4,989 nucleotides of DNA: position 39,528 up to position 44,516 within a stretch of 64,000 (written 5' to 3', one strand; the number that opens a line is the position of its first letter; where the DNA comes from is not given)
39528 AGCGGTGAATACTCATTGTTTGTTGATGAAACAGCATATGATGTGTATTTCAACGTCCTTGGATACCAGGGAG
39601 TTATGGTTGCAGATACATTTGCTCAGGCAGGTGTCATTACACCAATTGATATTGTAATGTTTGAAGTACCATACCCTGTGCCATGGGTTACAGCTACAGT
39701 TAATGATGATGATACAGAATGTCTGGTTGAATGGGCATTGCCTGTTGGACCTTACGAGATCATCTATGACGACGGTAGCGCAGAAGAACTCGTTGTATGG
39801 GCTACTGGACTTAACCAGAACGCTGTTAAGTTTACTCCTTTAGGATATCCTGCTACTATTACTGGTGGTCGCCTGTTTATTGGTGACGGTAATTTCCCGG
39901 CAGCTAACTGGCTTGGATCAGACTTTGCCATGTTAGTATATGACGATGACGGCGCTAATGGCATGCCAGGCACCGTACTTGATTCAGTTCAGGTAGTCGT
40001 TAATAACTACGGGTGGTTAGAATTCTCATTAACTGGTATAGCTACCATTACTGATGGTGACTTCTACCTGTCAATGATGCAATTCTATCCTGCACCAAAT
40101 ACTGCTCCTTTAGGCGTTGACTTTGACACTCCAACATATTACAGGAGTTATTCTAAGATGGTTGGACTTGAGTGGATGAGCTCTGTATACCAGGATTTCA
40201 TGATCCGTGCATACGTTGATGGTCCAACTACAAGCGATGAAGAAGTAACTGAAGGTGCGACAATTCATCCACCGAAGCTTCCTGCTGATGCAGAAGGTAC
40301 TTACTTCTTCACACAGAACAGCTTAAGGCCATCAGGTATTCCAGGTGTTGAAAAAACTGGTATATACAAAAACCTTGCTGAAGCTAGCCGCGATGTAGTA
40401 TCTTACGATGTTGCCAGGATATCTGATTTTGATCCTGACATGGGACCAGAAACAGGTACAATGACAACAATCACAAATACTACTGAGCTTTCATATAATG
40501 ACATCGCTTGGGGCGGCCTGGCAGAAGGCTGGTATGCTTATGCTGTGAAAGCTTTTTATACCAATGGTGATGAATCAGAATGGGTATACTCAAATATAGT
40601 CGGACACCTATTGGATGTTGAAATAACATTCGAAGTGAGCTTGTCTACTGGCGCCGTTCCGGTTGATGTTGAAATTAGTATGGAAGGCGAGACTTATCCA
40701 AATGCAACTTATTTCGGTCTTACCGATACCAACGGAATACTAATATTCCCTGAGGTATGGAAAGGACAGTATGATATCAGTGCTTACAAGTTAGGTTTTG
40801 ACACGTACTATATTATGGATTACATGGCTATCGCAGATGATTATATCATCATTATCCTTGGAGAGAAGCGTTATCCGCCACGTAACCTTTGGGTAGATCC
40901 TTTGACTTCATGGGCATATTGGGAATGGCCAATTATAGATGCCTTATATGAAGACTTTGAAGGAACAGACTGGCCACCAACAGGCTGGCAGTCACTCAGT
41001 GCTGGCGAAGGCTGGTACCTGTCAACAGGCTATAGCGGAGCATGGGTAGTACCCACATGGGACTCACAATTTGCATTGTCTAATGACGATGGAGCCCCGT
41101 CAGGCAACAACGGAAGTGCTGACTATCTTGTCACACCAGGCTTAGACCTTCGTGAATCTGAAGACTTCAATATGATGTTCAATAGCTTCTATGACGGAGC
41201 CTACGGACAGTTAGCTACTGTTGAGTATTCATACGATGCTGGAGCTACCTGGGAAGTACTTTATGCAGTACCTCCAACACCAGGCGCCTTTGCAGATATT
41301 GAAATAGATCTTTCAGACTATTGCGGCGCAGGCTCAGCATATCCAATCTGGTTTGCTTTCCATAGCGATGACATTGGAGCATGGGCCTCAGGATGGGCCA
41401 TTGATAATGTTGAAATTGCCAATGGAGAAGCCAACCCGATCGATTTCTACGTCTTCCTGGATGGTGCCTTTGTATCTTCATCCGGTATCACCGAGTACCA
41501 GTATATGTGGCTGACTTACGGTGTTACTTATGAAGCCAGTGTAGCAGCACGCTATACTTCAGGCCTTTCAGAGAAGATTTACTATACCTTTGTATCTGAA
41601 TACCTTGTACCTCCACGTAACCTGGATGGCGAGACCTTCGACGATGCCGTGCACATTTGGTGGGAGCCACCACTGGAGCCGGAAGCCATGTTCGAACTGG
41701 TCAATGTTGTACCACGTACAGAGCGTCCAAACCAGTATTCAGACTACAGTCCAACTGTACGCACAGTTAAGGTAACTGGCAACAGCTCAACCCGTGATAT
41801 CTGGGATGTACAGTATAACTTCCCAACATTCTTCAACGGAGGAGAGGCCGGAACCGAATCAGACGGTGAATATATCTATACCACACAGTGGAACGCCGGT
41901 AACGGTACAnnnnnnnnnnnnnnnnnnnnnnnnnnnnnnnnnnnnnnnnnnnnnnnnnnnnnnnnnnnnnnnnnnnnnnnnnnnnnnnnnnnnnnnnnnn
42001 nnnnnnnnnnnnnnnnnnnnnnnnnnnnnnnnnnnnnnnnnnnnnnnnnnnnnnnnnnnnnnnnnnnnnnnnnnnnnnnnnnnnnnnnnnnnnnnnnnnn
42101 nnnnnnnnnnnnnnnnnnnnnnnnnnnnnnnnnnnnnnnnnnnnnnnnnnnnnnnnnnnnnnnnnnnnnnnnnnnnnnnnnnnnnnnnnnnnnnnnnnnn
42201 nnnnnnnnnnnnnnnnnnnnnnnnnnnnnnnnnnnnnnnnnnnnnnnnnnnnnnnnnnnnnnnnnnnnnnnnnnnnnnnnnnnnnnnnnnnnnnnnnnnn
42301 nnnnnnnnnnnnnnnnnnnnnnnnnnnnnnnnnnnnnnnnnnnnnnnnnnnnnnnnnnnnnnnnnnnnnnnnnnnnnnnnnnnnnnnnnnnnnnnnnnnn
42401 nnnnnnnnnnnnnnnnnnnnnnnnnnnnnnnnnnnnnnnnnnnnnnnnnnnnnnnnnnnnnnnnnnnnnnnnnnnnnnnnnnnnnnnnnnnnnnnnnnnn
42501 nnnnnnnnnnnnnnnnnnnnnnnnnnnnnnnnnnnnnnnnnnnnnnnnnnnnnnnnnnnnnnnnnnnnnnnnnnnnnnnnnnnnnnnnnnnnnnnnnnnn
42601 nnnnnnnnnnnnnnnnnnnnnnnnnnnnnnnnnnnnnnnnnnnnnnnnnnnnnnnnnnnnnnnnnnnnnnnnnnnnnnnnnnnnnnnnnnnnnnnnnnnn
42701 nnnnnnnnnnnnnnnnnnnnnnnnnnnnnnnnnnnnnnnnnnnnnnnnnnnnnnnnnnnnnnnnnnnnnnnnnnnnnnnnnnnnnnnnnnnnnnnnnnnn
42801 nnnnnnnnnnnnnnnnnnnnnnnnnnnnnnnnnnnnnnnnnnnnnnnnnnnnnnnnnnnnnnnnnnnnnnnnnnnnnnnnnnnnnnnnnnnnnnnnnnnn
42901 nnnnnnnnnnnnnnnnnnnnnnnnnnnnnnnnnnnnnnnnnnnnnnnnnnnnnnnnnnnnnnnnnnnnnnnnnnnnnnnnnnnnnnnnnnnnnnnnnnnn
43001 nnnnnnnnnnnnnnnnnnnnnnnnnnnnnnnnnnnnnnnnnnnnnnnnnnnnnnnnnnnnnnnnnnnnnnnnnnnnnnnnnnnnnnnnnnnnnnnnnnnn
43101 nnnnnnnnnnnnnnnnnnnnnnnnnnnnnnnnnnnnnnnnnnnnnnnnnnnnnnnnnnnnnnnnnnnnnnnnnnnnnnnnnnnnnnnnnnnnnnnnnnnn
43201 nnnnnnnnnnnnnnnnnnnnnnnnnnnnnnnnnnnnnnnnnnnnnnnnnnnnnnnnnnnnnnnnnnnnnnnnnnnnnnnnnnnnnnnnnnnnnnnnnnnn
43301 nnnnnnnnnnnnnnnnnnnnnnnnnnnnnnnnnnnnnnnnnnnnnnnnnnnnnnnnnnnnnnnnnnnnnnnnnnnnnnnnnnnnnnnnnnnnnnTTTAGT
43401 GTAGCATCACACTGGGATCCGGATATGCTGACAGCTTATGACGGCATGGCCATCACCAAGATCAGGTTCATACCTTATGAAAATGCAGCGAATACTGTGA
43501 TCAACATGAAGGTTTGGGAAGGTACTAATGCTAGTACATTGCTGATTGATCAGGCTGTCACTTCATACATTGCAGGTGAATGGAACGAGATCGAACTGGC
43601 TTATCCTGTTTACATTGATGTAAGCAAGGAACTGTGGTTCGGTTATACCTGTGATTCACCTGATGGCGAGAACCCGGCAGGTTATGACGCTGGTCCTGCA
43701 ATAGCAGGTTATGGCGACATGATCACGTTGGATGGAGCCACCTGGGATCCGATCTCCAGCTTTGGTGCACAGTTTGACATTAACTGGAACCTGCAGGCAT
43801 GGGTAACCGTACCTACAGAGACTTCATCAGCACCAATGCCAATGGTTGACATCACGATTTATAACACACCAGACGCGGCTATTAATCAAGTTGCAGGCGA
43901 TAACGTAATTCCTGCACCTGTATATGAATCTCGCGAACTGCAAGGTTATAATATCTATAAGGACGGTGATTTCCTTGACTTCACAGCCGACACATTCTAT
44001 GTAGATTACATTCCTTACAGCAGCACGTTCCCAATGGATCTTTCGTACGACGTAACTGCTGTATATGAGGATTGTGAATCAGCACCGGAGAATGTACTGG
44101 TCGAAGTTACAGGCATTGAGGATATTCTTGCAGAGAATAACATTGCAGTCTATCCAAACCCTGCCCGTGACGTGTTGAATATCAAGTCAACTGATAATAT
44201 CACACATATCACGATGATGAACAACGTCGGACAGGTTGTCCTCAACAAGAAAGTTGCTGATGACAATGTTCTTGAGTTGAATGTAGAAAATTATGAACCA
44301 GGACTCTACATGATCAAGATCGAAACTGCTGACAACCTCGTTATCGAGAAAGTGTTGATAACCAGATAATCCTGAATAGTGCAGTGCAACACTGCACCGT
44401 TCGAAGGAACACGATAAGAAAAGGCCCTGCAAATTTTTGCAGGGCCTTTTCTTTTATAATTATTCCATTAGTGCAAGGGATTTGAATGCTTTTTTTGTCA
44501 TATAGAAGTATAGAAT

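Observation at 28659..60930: Head-to-tail array of four giant paralogous T9SS cargo genes fills half the window and has no recognisable enzymatic core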

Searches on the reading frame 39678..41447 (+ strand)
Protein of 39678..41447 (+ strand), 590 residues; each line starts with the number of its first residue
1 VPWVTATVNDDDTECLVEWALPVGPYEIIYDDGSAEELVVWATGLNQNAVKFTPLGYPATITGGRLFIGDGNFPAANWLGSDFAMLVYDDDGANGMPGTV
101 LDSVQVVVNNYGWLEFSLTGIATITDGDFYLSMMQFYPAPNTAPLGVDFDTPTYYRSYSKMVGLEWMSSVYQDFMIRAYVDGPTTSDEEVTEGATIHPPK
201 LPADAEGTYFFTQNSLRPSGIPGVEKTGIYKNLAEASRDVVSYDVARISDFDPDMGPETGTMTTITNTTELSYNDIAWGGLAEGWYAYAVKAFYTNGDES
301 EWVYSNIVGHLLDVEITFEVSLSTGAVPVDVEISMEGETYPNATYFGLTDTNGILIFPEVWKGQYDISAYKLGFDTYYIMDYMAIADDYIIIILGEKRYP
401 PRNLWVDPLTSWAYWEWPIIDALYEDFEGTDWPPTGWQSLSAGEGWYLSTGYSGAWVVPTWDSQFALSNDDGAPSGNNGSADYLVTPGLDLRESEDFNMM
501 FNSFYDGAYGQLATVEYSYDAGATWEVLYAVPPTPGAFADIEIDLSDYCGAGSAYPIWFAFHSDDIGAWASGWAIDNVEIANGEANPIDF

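Call 76: search_protein_representatives(protein=window:39678-41447:+)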
Query: 590 residues. Proteins with E-value up to 0.001 (for the whole library): 1062; up to 1e-10: 583; up to 1e-30: 280. The best 150 are listed.
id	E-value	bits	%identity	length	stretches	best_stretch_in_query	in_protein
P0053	3.2e-196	670.0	51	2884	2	2-590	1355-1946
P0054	1.2e-187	641.7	52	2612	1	4-590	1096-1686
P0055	9.0e-184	628.9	76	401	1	1-373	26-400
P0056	9.4e-179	612.4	37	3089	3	3-583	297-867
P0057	1.4e-173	595.2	51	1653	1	1-587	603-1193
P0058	7.7e-170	582.9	52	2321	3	240-590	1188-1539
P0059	1.4e-169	582.1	50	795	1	4-590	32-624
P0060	1.3e-168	578.8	52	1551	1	16-585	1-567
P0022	3.9e-165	567.4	49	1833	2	3-581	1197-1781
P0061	1.0e-161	556.0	50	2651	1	2-586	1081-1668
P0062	4.6e-158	544.0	48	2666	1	4-583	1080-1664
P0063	2.8e-155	534.8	48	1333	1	2-586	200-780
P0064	4.7e-154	530.8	48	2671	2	3-585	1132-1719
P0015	4.8e-154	530.7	45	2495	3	3-586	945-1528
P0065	4.1e-151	521.1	46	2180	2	3-584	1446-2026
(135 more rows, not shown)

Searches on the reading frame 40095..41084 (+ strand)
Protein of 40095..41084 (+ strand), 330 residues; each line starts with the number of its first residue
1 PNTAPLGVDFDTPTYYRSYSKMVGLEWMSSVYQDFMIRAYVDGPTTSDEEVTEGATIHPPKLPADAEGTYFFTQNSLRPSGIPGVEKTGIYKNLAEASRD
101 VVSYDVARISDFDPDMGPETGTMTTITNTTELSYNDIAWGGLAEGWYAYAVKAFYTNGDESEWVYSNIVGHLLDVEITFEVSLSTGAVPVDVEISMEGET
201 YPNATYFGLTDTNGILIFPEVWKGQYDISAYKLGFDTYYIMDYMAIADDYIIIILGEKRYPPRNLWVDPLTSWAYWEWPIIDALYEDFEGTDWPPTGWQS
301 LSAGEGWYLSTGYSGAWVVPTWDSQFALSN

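Call 15: search_protein_families(library=pfam, proteins=[window:40095-41084:+], max_evalue=0.05)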
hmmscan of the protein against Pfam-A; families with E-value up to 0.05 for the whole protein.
window:40095-41084:+ (330 aa): 1 family
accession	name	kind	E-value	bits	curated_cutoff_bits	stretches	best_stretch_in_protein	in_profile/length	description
PF14686.12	fn3_3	-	0.017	15.3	24.4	0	187-240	9-61/75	Polysaccharide lyase family 4, domain II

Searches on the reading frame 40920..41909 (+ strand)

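Call 15: search_protein_families(library=pfam, proteins=[window:40920-41909:+], max_evalue=0.05)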
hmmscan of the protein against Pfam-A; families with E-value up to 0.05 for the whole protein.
window:40920-41909:+ (330 aa): 1 family
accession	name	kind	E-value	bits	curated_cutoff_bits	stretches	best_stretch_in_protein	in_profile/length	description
PF21471.3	Reelin_subrepeat-B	-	0.012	15.8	27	1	70-166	27-126/127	Reelin subrepeat B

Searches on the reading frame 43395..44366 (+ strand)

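Call 15: search_protein_families(library=pfam, proteins=[window:43395-44366:+], max_evalue=0.05)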
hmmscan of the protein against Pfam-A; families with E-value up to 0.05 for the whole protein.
window:43395-44366:+ (324 aa): 2 families
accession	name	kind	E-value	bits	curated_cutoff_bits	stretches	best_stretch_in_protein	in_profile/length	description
PF18962.6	Por_Secre_tail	-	1.3e-13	51.5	27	1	252-322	1-75/75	Secretion system C-terminal sorting domain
PF11589.14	DUF3244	-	0.045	14.2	25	0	262-316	34-90/96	Domain of unknown function (DUF3244)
